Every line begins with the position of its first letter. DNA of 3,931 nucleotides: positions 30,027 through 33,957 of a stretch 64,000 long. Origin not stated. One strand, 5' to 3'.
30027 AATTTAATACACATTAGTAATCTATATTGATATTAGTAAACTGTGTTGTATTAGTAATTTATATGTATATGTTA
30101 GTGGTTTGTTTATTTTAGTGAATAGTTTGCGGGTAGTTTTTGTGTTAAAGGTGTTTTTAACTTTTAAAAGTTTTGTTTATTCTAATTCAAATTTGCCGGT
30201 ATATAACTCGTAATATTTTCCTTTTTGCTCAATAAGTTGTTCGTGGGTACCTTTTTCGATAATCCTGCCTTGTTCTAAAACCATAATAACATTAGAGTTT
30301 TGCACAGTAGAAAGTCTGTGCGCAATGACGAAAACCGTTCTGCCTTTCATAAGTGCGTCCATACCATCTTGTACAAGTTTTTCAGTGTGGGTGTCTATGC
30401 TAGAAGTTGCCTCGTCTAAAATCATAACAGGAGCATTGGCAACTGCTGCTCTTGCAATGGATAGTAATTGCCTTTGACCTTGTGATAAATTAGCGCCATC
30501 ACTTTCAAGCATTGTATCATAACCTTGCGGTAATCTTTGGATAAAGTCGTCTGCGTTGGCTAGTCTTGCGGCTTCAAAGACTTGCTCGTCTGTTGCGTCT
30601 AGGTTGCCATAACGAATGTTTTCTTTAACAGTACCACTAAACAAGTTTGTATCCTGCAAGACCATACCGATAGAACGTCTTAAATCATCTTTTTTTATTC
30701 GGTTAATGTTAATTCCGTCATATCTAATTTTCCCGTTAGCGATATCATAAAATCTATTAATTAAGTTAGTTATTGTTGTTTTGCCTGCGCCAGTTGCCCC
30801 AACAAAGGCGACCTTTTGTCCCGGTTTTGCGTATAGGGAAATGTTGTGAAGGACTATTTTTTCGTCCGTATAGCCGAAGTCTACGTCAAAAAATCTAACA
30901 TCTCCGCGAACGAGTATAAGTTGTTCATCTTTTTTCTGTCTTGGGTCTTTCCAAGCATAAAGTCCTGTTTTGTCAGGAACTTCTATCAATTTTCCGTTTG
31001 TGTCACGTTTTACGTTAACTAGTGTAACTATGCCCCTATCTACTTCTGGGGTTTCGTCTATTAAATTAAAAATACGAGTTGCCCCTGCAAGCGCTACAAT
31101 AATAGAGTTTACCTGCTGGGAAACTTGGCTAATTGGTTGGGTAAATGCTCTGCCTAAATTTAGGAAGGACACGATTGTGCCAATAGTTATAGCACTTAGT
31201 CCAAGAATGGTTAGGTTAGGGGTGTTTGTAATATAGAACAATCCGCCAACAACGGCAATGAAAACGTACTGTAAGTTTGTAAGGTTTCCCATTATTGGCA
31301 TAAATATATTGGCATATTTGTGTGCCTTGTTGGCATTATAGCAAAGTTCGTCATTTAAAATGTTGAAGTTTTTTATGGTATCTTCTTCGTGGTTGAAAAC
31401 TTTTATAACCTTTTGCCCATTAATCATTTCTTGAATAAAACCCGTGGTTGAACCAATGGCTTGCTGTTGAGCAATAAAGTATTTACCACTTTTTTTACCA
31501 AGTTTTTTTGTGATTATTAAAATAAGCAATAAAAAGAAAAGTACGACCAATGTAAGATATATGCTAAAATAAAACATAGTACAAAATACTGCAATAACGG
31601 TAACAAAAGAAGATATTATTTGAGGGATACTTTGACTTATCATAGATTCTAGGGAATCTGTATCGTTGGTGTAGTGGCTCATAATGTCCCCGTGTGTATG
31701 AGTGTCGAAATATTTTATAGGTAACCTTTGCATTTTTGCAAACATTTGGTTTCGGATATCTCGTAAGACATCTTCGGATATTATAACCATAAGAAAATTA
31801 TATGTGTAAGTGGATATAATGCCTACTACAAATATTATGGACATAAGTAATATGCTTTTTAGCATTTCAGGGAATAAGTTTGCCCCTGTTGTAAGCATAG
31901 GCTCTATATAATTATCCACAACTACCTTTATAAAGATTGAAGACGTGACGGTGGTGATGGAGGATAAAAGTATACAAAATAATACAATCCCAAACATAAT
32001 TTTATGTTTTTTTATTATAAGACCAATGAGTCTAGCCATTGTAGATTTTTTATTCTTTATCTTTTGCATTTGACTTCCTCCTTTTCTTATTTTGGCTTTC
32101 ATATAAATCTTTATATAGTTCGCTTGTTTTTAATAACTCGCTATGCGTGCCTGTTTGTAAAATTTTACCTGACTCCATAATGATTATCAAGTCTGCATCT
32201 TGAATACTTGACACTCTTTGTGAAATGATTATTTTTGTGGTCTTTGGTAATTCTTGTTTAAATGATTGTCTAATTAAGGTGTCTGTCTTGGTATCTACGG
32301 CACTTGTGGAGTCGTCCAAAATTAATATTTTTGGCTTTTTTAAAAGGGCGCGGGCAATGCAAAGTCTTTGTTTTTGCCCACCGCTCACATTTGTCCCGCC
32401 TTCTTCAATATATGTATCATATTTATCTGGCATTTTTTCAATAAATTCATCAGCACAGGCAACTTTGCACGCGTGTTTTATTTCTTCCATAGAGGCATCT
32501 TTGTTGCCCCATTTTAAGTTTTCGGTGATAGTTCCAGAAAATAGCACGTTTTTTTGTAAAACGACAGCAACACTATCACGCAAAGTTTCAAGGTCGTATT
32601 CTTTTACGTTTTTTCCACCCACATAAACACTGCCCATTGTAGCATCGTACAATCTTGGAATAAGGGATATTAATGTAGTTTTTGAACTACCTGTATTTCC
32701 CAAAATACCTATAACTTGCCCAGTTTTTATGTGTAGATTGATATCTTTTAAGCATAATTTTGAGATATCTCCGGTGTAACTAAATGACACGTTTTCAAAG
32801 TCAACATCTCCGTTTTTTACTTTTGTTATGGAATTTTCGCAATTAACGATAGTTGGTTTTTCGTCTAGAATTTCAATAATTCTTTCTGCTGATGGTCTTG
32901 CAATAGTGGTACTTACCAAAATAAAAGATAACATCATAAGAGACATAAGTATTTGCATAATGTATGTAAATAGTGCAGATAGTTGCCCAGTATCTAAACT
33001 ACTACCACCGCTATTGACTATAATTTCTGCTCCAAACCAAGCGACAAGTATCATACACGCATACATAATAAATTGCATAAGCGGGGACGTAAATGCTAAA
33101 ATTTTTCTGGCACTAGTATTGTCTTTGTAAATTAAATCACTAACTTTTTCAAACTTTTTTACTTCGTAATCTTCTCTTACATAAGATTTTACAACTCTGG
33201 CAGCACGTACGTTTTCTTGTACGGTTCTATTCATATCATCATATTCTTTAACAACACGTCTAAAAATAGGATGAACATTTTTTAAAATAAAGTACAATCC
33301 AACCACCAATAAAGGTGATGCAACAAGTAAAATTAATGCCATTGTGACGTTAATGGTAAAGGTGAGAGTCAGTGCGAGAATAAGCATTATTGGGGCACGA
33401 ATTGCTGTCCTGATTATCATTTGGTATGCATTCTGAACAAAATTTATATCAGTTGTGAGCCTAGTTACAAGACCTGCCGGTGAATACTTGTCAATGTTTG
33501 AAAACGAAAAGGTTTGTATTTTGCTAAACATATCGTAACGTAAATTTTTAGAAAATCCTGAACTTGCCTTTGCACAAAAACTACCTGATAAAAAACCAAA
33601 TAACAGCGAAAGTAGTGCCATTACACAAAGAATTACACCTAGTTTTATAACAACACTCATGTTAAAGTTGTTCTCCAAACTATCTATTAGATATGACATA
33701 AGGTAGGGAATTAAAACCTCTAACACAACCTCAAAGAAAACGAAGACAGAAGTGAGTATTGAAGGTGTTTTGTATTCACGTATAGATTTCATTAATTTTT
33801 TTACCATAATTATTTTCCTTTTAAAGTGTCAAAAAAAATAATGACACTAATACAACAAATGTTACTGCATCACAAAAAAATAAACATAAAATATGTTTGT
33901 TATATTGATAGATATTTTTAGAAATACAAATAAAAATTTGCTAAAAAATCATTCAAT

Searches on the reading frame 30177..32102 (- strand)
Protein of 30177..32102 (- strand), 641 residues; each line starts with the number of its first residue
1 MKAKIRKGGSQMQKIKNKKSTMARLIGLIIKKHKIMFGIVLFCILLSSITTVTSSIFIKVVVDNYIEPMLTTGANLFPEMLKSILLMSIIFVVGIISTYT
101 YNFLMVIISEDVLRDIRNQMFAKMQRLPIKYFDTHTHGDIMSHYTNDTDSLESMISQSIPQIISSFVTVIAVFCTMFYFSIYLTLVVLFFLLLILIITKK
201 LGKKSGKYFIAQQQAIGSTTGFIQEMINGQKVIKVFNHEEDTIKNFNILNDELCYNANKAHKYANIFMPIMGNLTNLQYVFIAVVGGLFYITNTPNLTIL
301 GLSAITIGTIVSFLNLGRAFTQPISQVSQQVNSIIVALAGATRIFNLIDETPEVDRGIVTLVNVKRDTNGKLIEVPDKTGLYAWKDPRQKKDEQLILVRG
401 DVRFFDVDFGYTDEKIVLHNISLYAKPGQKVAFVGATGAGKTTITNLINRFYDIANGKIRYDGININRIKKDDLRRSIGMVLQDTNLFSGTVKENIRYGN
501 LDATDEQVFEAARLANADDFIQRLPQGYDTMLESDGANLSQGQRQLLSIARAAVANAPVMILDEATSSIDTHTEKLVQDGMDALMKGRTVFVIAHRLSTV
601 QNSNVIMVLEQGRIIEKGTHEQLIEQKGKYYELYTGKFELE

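Call 6: search_protein_families(library=pfam, proteins=[window:30177-32102:-])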
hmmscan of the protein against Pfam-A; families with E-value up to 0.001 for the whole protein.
window:30177-32102:- (641 aa): 3 families
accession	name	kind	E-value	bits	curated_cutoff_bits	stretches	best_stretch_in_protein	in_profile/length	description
PF00664.28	ABC_membrane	-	3.4e-48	165.1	28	1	38-299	2-259/274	ABC transporter transmembrane region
PF00005.33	ABC_tran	-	2.9e-31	109.3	25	1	418-567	1-137/137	ABC transporter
PF02463.25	SMC_N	-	2.3e-06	27.6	40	1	207-608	135-210/220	RecF/RecN/SMC N terminal domain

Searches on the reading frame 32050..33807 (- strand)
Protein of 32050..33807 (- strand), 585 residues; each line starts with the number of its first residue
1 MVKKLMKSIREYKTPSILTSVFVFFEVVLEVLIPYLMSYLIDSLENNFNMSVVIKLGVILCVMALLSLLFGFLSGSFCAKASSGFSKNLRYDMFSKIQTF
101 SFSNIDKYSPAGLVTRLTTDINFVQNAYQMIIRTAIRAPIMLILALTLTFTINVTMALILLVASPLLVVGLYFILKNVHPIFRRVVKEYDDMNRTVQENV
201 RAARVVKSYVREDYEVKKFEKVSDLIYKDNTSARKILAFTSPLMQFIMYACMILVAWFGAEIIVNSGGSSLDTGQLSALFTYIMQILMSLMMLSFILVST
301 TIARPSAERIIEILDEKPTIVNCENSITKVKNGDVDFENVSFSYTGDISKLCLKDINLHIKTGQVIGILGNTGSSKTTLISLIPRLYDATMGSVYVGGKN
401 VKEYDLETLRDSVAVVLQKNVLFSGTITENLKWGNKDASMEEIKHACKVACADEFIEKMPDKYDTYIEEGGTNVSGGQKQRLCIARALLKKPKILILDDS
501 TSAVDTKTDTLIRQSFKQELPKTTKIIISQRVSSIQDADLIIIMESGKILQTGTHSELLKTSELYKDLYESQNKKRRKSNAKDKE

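Call 6: search_protein_families(library=pfam, proteins=[window:32050-33807:-])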
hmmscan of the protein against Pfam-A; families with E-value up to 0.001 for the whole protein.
window:32050-33807:- (585 aa): 2 families
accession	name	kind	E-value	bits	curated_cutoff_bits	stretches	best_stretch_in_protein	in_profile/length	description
PF00664.28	ABC_membrane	-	7.9e-44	150.8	28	1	19-290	4-274/274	ABC transporter transmembrane region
PF00005.33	ABC_tran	-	8.5e-30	104.6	25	1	353-502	1-137/137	ABC transporter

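Call 8: find_encoding_contigs(protein=window:32050-33807:-, flank=10000, max_places=6)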
Protein window:32050-33807:- (585 aa): 5 contigs read that carry it; 4 places shown.
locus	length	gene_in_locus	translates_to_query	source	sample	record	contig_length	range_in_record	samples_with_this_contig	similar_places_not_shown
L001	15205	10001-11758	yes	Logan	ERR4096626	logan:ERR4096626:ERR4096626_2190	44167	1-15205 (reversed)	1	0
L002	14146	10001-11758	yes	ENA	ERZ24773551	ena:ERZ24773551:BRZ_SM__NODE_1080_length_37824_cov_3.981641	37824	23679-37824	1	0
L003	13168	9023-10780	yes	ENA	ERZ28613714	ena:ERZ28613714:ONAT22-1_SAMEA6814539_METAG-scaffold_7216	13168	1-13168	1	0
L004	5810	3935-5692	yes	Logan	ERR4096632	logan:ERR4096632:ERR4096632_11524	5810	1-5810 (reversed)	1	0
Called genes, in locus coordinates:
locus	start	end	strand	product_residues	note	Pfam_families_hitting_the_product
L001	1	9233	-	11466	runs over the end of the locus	-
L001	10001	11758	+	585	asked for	PF00664:ABC_membrane, PF00005:ABC_tran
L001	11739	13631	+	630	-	PF00664:ABC_membrane, PF02463:SMC_N (weak), PF00005:ABC_tran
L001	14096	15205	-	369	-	?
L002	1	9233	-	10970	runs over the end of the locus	?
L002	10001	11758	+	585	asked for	PF00664:ABC_membrane, PF00005:ABC_tran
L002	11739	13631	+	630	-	PF00664:ABC_membrane, PF02463:SMC_N (weak), PF00005:ABC_tran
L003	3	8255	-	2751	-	?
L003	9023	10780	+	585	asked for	PF00664:ABC_membrane, PF00005:ABC_tran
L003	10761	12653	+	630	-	PF00664:ABC_membrane, PF02463:SMC_N (weak), PF00005:ABC_tran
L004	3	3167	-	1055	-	?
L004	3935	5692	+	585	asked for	PF00664:ABC_membrane, PF00005:ABC_tran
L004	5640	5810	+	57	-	?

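Call 17: find_related_loci(query=window:32050-33807:-, collection=genome_contigs, flank=10000)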
Query window:32050-33807:- (585 aa) in genome_contigs; peptide patterns used: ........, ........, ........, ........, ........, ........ (x = any residue, [..] = any of these).
131 stretches matched a pattern; 62 encode a relative of the query (tblastn E <= 1e-3); 62 distinct loci.
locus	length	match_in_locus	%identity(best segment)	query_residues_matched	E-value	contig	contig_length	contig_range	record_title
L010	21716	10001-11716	84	1-572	0e+0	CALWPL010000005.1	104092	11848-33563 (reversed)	MAG: uncultured Clostridia bacterium isolate BRZ_E__bin128 genome assembly, contig: BRZ_E__NODE_294_length_104092_cov_9.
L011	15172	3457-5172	84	1-572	0e+0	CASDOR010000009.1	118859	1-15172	uncultured Christensenella sp. isolate SI.A89.metabat-bins.32 genome assembly, contig: SI.A89.metabat-bins.32.fa_k141_13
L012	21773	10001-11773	68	1-585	0e+0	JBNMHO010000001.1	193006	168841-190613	MAG: Clostridia bacterium isolate CM_BacUBA273.120 k141_343079_length_193006_cov_43.5586, whole genome shotgun sequence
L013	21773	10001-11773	68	1-585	0e+0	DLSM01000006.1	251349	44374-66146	MAG TPA_asm: Christensenella sp. UBA7862 UBA7862_contig_34, whole genome shotgun sequence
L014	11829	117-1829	58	1-574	0e+0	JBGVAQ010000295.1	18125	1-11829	MAG: Acutalibacteraceae bacterium isolate ruminal_MAG_427 ruminal_MAG_427_contig_0295, whole genome shotgun sequence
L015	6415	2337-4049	57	1-574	0e+0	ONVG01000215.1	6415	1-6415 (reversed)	uncultured Clostridiales bacterium isolate RUG669 genome assembly, contig: scaffold_47707, whole genome shotgun sequence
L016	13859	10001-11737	59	1-574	0e+0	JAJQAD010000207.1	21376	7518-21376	MAG: Clostridiales bacterium isolate BH.7_4 NODE_191_length_21376_cov_7.832090, whole genome shotgun sequence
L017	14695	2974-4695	57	1-574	0e+0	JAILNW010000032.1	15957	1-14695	MAG: Lachnospiraceae bacterium isolate RUI290 k141_5026386_flag=1_multi=8.0000_len=15957, whole genome shotgun sequence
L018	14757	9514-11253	56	1-585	0e+0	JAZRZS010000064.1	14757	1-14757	MAG: Acutalibacteraceae bacterium isolate T1900044945_TS20190411.MAGScoT_cleanbin_000010 SGB_3478_k141_7555, whole genom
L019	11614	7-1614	57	46-584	0e+0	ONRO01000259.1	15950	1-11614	uncultured Clostridiales bacterium isolate RUG573 genome assembly, contig: k87_25239000, whole genome shotgun sequence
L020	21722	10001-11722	55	1-574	0e+0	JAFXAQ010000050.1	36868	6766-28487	MAG: Oscillospiraceae bacterium isolate RGIG6242 Sheep_Rectum-2__c650280, whole genome shotgun sequence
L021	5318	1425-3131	57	1-574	0e+0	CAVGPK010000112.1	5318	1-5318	bacterium isolate H07670-L1_cleanbin_000020 genome assembly, contig: Spades_H07670-L1_contig_6460, whole genome shotgun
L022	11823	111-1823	55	1-574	0e+0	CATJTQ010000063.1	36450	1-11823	MAG: uncultured Lachnospiraceae bacterium isolate iMGMC-325_1678881701 genome assembly, contig: MegahitA5_9118, whole ge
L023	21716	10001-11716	54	1-572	0e+0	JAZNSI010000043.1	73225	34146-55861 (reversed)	MAG: Clostridia bacterium isolate T1900044810_TS20190276.MAGScoT_cleanbin_000004 SGB_2776_k141_2169569, whole genome sho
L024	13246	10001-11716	54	1-572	0e+0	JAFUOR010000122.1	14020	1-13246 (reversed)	MAG: Clostridia bacterium isolate RGIG4686 Roe_deer_Rectum-5__c380053, whole genome shotgun sequence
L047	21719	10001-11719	87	1-573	0e+0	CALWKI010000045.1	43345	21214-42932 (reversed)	MAG: uncultured Clostridia bacterium isolate E27__bin405 genome assembly, contig: E27__k127_6679739, whole genome shotgu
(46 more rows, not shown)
